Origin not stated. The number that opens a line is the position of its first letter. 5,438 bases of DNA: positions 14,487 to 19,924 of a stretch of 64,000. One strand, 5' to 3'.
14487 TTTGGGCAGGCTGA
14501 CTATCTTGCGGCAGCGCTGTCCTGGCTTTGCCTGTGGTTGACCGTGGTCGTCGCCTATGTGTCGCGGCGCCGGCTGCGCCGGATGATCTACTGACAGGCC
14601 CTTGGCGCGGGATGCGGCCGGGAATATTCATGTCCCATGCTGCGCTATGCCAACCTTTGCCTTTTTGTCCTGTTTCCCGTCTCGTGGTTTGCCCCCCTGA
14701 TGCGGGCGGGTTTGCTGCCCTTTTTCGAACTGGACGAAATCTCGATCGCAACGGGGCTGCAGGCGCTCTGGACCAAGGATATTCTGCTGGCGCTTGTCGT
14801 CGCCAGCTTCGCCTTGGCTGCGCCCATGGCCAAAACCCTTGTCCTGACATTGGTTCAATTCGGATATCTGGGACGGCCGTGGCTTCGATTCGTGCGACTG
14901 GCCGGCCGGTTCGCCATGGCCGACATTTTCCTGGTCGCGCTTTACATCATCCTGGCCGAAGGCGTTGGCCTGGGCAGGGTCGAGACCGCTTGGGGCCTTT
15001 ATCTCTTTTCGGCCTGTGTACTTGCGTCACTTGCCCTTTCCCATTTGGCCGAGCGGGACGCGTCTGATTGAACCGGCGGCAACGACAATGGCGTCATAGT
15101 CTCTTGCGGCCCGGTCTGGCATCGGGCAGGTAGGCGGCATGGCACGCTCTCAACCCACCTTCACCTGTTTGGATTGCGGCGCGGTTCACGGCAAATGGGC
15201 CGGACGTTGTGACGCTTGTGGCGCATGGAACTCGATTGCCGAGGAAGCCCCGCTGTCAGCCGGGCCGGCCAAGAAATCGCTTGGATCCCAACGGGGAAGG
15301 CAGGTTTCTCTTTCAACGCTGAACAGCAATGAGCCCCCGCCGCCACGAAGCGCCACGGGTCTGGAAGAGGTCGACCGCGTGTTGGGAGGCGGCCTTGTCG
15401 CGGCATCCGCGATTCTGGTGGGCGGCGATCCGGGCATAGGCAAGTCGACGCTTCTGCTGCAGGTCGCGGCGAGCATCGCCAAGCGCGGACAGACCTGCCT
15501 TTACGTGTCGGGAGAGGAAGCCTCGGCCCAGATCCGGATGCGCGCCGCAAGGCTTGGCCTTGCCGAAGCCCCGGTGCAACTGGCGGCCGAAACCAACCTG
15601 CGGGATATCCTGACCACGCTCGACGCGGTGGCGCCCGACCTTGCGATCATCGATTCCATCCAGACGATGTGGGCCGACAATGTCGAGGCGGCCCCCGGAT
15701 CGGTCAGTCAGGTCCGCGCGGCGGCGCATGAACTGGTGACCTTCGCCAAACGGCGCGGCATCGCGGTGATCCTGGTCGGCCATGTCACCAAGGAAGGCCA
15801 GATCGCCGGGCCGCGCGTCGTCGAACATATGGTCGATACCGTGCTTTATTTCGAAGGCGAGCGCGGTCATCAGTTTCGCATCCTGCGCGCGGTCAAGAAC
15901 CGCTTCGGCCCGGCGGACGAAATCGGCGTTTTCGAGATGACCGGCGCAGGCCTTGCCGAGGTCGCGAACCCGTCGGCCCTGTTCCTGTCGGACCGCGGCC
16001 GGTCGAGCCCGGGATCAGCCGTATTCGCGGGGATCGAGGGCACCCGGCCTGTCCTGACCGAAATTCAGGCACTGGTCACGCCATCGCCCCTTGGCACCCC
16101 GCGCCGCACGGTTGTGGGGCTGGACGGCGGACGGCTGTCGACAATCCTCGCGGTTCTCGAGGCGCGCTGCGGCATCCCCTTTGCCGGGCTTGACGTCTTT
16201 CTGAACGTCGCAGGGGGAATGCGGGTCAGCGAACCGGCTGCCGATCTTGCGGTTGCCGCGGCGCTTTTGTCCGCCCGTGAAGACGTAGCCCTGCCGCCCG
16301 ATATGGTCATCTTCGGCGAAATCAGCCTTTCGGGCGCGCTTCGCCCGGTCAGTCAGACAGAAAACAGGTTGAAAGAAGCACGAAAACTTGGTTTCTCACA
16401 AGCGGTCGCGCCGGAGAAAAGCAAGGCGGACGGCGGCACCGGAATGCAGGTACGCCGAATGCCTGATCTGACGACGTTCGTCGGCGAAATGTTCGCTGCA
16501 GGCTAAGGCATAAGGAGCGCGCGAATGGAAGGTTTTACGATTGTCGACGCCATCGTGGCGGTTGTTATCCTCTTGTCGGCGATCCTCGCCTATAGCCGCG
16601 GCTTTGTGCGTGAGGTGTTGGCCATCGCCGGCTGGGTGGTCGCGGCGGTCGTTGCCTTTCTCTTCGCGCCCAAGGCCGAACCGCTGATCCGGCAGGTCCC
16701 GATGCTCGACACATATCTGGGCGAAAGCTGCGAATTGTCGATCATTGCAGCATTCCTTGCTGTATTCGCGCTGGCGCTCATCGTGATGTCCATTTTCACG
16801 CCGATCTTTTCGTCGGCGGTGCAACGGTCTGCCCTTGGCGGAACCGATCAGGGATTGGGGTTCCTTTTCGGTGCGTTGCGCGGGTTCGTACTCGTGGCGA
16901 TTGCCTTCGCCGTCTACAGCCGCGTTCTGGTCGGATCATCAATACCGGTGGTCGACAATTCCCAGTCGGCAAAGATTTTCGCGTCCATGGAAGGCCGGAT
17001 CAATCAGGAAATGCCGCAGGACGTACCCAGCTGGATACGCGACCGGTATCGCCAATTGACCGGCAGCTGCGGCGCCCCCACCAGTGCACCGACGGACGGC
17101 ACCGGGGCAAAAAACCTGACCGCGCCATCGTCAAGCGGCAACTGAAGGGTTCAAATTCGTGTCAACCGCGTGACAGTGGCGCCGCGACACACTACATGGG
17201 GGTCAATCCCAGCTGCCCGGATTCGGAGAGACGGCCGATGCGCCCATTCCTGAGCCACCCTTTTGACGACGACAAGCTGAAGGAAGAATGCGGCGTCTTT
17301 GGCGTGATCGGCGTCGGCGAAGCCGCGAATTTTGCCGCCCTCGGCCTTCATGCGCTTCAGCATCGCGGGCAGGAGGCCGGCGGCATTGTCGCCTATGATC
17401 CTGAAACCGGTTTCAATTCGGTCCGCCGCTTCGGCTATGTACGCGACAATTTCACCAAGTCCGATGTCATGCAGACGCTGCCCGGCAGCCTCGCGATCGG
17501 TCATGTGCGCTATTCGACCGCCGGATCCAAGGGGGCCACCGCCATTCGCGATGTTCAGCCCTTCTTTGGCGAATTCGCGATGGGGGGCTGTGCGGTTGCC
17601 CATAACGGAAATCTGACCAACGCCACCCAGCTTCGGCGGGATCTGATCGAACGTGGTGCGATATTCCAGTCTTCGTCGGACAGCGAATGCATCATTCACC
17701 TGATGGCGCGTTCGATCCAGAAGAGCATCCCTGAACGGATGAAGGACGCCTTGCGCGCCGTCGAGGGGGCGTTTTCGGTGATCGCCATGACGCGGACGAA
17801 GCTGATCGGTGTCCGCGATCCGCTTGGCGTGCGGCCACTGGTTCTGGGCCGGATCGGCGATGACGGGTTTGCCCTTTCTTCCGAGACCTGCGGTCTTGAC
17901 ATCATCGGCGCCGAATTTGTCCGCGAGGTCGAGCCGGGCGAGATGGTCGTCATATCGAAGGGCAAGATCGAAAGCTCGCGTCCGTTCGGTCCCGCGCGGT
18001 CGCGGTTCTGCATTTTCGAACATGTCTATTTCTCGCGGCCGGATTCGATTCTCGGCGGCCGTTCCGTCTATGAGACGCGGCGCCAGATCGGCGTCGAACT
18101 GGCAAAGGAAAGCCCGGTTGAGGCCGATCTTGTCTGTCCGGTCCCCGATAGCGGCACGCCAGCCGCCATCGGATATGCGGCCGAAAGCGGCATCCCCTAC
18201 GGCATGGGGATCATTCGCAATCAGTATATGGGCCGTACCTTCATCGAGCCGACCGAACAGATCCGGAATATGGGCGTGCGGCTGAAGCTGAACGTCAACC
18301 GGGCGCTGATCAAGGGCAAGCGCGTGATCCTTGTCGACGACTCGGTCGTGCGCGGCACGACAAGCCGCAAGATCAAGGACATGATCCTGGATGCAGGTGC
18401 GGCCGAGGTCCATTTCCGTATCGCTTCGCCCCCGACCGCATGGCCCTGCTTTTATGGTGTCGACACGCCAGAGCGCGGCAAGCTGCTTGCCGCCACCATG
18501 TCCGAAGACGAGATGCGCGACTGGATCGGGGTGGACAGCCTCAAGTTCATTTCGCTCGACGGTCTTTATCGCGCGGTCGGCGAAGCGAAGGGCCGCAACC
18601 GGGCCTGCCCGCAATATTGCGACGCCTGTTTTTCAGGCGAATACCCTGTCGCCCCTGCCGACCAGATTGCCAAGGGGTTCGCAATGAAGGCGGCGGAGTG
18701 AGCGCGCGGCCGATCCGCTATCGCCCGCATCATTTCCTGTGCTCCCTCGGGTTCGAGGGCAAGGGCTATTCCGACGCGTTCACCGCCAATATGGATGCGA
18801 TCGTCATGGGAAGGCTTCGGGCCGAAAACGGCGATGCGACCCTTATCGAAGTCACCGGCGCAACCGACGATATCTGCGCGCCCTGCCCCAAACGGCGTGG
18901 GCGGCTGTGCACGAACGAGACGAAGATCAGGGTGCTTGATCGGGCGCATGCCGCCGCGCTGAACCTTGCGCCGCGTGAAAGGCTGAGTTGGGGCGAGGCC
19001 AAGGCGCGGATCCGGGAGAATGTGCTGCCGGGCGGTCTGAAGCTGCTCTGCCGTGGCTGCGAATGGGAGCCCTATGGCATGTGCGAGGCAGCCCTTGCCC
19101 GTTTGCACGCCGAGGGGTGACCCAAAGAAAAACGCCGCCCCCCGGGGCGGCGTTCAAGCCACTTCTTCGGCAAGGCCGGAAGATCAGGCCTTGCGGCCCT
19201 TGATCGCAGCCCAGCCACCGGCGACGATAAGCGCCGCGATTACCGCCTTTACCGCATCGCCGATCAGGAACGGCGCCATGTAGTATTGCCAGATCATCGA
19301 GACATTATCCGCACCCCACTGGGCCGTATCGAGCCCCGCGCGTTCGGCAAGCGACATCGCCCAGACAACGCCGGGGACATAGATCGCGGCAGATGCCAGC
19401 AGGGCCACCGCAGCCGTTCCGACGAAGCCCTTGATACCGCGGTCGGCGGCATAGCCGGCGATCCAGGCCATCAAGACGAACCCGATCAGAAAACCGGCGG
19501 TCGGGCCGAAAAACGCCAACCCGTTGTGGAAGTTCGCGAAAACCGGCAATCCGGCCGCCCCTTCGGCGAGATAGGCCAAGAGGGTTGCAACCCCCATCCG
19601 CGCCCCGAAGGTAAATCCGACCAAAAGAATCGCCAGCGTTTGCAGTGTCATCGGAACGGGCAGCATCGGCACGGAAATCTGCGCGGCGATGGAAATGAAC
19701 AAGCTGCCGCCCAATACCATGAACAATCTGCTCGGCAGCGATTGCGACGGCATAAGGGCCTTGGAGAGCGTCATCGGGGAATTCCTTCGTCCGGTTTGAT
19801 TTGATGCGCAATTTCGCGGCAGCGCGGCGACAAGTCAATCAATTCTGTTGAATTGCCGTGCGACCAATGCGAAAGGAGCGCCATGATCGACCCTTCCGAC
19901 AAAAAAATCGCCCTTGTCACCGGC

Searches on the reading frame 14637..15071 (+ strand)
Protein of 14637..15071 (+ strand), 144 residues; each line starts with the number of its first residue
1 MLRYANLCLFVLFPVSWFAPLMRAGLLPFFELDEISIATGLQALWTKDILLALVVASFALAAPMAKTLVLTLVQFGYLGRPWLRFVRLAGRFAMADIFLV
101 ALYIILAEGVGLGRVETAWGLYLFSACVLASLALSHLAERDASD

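Call 77: search_protein_families(library=pfam, proteins=[window:14637-15071:+], max_evalue=0.0001)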
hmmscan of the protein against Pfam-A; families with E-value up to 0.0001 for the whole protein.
window:14637-15071:+ (144 aa): 1 family
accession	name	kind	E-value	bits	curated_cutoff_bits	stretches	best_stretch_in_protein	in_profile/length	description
PF04403.18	PqiA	-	1.4e-13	51.4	23.8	1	8-136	10-144/156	Paraquat-inducible protein A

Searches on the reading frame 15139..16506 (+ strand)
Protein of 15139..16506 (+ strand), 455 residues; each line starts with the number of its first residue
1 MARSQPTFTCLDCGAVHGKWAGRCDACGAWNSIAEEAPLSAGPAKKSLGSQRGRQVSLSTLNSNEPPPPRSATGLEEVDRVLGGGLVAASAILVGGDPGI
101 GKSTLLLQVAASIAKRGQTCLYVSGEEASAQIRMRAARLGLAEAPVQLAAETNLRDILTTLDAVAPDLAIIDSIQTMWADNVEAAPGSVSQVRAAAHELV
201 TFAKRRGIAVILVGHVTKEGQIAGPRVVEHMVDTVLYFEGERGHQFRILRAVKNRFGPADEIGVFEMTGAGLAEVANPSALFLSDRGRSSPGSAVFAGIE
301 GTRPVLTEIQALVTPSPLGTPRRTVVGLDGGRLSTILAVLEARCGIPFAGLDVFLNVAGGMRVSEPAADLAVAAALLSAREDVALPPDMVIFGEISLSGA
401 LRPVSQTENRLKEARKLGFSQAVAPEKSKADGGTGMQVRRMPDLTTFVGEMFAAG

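Call 77: search_protein_families(library=pfam, proteins=[window:15139-16506:+], max_evalue=0.0001)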
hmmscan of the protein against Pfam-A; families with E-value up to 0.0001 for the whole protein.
window:15139-16506:+ (455 aa): 7 families
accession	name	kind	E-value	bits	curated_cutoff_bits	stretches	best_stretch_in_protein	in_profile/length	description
PF06745.19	ATPase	-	6.8e-18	65.3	26.6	1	73-141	3-72/231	KaiC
PF13481.12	AAA_25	-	7.8e-17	62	27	1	74-221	18-195/195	AAA domain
PF13541.12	ChlI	-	2.2e-09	37.7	27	1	345-427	37-120/121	Subunit ChlI of Mg-chelatase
PF18073.7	Zn_ribbon_LapB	-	8.5e-09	35.4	25.7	1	8-35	1-28/28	Rubredoxin metal binding domain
PF03796.21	DnaB_C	-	3.6e-07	30.3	27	1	72-138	3-69/255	DnaB-like helicase C terminal domain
PF13191.12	AAA_16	-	1.4e-06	29.3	32.6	1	84-210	22-135/167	AAA ATPase domain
PF13401.12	AAA_22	-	3.1e-06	28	27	1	89-215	5-123/130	AAA domain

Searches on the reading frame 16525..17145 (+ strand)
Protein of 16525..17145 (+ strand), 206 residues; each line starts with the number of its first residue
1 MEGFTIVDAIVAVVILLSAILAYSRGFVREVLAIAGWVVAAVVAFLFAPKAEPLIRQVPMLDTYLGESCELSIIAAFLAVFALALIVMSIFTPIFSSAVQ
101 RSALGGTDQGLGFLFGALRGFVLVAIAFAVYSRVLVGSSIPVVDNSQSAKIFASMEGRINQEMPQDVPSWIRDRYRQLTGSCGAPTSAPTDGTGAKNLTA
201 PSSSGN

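Call 77: search_protein_families(library=pfam, proteins=[window:16525-17145:+], max_evalue=0.0001)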
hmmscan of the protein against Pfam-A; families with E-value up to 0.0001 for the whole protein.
window:16525-17145:+ (206 aa): 1 family
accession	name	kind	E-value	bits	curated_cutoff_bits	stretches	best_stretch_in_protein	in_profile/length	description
PF02674.22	Colicin_V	-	1.2e-29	103.5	29.3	1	7-155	1-142/144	Colicin V production protein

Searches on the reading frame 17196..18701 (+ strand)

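Call 77: search_protein_families(library=pfam, proteins=[window:17196-18701:+], max_evalue=0.0001)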
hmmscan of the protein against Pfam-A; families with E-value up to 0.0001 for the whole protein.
window:17196-18701:+ (501 aa): 4 families
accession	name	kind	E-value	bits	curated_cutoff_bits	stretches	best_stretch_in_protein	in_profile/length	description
PF13537.11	GATase_7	-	1.7e-18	67.2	25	1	118-231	11-118/123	Glutamine amidotransferase domain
PF13522.11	GATase_6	-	3.4e-17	63.1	27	1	96-230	9-130/130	Glutamine amidotransferase domain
PF00156.33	Pribosyltran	-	3.6e-05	23.6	26.3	1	311-407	31-120/158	Phosphoribosyl transferase domain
PF13230.11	GATase_4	-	4.1e-05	23.1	23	0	97-189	71-159/272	Glutamine amidotransferases class-II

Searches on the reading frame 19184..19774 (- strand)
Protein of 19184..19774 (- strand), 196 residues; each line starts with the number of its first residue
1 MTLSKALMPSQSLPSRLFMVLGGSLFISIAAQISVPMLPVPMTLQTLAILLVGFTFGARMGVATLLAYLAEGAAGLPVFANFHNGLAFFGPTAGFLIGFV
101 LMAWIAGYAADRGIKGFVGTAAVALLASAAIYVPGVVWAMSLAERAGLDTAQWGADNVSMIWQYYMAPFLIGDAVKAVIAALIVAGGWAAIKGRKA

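Call 77: search_protein_families(library=pfam, proteins=[window:19184-19774:-], max_evalue=0.0001)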
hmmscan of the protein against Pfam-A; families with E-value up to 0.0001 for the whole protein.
window:19184-19774:- (196 aa): 1 family
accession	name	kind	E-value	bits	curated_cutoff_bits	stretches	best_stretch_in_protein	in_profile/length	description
PF02632.19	BioY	-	1.1e-33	116.6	25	1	38-185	2-136/140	BioY family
